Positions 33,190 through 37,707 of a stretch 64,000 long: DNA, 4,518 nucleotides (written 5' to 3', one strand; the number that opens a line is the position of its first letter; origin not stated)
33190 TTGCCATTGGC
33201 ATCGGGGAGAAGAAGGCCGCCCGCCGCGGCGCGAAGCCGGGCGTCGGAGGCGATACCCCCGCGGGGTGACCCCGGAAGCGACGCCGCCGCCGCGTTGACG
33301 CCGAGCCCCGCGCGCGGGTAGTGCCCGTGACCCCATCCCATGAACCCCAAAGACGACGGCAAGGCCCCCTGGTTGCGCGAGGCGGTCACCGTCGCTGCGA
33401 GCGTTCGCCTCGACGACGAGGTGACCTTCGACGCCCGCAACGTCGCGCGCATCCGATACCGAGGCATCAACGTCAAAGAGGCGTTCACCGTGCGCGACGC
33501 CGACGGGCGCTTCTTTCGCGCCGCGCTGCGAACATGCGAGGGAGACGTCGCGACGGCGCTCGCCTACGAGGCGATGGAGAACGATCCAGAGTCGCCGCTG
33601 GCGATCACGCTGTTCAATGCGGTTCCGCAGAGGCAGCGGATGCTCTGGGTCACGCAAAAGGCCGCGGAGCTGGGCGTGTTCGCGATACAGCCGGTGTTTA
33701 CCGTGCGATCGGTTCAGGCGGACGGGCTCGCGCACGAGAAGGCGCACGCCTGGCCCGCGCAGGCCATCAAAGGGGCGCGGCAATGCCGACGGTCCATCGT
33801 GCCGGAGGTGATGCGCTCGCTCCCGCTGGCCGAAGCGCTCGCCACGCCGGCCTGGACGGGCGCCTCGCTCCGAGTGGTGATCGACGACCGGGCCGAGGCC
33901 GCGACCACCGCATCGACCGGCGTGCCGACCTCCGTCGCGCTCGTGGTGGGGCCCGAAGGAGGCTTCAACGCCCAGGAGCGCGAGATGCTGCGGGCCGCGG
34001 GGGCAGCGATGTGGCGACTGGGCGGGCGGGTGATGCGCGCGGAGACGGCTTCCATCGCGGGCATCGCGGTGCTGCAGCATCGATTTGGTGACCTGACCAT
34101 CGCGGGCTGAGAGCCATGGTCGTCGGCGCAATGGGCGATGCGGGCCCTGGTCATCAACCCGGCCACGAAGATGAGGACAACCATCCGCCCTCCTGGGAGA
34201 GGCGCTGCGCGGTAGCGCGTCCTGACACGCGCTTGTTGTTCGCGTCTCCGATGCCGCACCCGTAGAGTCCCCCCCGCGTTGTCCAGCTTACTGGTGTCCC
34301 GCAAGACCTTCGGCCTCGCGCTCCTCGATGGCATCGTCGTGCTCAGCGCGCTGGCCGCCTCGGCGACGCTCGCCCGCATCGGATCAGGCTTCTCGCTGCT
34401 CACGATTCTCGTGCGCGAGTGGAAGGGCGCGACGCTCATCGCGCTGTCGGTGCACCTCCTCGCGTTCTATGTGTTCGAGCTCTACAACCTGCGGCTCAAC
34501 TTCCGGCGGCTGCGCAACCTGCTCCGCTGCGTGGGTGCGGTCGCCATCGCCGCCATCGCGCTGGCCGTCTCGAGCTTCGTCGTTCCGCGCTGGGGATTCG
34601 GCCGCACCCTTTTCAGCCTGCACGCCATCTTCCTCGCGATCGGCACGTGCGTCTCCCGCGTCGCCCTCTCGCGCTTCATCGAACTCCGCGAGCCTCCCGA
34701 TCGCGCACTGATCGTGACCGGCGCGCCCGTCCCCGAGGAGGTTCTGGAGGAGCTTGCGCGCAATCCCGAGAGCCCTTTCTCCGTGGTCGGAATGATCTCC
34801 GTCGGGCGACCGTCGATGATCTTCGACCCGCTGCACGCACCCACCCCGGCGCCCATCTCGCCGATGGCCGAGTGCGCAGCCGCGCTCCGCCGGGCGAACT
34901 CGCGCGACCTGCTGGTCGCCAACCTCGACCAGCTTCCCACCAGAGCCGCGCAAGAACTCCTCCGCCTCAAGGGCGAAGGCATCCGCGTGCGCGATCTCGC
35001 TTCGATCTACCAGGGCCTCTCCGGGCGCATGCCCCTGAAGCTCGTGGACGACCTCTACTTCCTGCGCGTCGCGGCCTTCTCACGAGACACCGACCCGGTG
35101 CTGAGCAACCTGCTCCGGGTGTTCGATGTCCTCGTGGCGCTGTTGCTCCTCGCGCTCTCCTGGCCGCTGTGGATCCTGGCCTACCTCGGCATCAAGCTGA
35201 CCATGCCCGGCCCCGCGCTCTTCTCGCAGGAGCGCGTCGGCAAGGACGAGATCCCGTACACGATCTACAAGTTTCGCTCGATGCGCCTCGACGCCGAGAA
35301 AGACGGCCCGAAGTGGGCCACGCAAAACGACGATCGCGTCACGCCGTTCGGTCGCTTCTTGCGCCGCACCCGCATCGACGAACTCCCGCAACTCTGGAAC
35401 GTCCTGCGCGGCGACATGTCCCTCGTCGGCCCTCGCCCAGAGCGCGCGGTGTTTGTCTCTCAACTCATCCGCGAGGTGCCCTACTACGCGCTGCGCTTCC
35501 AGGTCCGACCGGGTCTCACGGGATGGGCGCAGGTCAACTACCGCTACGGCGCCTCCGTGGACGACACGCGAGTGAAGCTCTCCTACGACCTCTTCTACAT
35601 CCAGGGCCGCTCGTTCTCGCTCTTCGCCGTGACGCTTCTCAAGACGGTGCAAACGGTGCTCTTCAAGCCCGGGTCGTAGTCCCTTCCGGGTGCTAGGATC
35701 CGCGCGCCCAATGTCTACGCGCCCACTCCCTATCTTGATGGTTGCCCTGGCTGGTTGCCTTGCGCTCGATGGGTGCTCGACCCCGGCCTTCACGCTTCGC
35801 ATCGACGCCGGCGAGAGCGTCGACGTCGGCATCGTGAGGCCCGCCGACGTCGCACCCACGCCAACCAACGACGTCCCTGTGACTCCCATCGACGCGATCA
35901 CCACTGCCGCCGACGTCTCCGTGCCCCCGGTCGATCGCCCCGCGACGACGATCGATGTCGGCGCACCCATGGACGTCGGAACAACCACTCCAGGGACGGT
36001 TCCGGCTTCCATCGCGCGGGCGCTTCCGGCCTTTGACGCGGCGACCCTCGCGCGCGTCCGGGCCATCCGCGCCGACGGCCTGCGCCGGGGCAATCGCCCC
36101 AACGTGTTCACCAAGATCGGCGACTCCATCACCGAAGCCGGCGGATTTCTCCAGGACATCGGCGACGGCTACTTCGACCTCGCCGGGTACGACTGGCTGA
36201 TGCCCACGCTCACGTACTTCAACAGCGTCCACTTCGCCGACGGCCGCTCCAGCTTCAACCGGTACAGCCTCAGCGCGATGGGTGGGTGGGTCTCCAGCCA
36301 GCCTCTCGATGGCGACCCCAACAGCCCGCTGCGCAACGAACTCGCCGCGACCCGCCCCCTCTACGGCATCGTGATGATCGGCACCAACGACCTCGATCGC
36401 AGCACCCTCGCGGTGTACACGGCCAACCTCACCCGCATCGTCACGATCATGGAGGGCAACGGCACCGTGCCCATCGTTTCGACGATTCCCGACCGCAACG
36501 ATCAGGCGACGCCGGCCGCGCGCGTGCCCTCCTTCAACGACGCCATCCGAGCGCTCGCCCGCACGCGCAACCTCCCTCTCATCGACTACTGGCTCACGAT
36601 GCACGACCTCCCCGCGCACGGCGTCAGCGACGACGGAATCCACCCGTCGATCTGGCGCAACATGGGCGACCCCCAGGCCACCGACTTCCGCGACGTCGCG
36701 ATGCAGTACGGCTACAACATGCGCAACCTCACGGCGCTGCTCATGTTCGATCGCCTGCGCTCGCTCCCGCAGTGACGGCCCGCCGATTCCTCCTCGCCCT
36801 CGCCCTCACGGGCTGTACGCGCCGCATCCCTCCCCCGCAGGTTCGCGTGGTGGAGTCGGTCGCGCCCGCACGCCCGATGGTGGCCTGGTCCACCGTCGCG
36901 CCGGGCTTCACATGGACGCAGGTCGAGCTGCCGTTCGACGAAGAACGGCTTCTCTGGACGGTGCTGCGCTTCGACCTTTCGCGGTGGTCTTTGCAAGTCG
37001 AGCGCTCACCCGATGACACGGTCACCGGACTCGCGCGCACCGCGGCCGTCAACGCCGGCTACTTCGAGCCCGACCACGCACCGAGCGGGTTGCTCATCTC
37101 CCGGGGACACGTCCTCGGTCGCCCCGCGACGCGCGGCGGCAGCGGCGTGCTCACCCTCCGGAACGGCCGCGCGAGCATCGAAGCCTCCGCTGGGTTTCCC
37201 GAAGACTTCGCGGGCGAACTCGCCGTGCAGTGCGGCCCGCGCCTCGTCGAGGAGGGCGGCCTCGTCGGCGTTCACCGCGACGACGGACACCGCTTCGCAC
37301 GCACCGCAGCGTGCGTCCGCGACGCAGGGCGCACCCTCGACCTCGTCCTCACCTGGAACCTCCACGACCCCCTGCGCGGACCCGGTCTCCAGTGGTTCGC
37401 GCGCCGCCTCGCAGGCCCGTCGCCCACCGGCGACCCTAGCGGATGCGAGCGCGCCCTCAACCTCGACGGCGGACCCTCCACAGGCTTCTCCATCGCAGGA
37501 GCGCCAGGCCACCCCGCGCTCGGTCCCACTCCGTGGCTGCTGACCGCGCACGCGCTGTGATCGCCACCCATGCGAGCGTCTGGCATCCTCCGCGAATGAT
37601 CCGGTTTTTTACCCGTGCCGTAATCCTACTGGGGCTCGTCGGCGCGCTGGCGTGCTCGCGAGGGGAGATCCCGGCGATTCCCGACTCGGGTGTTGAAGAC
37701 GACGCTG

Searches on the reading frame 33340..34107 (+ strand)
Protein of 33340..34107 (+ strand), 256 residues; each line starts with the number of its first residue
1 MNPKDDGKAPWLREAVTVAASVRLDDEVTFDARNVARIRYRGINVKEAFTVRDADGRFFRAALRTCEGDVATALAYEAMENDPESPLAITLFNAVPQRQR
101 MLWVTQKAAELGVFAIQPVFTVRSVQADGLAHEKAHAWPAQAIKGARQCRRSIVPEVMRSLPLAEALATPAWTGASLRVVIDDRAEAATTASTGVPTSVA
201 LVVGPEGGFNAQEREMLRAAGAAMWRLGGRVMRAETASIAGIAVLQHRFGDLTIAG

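Call 24: search_protein_families(library=pfam, proteins=[window:33340-34107:+], max_evalue=0.001)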
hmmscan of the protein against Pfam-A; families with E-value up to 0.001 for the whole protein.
window:33340-34107:+ (256 aa): 1 family
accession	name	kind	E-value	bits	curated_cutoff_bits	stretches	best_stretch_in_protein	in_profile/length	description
PF04452.19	Methyltrans_RNA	-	4.8e-37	127.5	23.9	1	84-246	2-165/165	RNA methyltransferase domain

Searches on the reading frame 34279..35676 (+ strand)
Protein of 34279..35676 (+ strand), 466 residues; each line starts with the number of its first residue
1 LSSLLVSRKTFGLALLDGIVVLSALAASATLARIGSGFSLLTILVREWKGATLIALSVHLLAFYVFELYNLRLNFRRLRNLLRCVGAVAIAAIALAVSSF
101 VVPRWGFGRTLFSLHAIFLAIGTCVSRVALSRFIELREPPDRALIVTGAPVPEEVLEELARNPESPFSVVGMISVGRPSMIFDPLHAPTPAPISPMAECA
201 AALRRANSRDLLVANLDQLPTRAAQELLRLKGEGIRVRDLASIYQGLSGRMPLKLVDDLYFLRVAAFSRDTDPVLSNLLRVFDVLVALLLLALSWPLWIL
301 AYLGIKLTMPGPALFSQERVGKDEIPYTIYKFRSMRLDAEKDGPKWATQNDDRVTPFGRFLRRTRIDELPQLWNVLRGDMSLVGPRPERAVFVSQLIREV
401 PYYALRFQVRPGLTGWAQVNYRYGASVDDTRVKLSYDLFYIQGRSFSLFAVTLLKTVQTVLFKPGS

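Call 24: search_protein_families(library=pfam, proteins=[window:34279-35676:+], max_evalue=0.001)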
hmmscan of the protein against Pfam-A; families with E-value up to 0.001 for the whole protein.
window:34279-35676:+ (466 aa): 1 family
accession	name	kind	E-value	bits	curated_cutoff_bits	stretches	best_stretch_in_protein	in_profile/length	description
PF02397.22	Bac_transf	-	7.6e-63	211.7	27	1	280-461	2-178/179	Bacterial sugar transferase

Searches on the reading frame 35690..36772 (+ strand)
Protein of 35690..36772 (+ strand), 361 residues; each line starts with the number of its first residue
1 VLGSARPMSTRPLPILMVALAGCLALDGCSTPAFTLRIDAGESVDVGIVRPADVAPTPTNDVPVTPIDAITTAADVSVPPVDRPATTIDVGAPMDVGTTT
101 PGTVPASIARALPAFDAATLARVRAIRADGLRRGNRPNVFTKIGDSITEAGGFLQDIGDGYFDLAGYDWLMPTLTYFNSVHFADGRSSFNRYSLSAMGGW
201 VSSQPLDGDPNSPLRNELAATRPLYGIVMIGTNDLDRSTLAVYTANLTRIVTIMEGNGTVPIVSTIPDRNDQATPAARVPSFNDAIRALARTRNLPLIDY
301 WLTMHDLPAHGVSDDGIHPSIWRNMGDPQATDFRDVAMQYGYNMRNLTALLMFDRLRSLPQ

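Call 4: search_protein_families(library=pfam, proteins=[window:35690-36772:+], max_evalue=1)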
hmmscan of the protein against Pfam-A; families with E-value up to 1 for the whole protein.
window:35690-36772:+ (361 aa): 2 families
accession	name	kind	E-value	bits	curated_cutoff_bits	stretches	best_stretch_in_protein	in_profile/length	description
PF13472.12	Lipase_GDSL_2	-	3.6e-14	54.1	32.9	1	143-320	2-172/178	GDSL-like Lipase/Acylhydrolase family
PF00657.28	Lipase_GDSL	-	5.9e-06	27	23.6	1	143-320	4-197/208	GDSL-like Lipase/Acylhydrolase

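Call 5: search_protein_families(library=ncbifam, proteins=[window:35690-36772:+], max_evalue=1)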
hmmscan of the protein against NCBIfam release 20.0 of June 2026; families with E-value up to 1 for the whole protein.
window:35690-36772:+ (361 aa): 1 family
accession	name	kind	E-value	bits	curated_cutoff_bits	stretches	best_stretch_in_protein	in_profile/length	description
NF007819.1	PRK10528.1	equivalog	0.0074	16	270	1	218-320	88-189/210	multifunctional acyl-CoA thioesterase I/protease I/lysophospholipase L1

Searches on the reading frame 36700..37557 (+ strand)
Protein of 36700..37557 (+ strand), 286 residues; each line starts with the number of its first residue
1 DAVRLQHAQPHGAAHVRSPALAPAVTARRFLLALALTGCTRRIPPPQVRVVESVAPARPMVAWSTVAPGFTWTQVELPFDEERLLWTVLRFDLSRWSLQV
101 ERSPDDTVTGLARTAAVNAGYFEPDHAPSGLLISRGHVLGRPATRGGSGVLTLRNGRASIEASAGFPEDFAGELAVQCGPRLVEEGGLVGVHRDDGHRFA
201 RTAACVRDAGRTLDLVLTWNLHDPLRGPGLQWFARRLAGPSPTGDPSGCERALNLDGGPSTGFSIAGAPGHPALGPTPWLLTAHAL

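Call 4: search_protein_families(library=pfam, proteins=[window:36700-37557:+], max_evalue=1)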
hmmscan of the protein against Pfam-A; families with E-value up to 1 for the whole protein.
window:36700-37557:+ (286 aa): 1 family
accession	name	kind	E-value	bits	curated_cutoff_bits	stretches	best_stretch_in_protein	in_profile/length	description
PF09992.14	NAGPA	-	6e-15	56.3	25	1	114-265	4-146/169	Phosphodiester glycosidase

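Call 5: search_protein_families(library=ncbifam, proteins=[window:36700-37557:+], max_evalue=1)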
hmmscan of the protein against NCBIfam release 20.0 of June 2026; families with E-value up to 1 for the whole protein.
window:36700-37557:+ (286 aa): 0 families
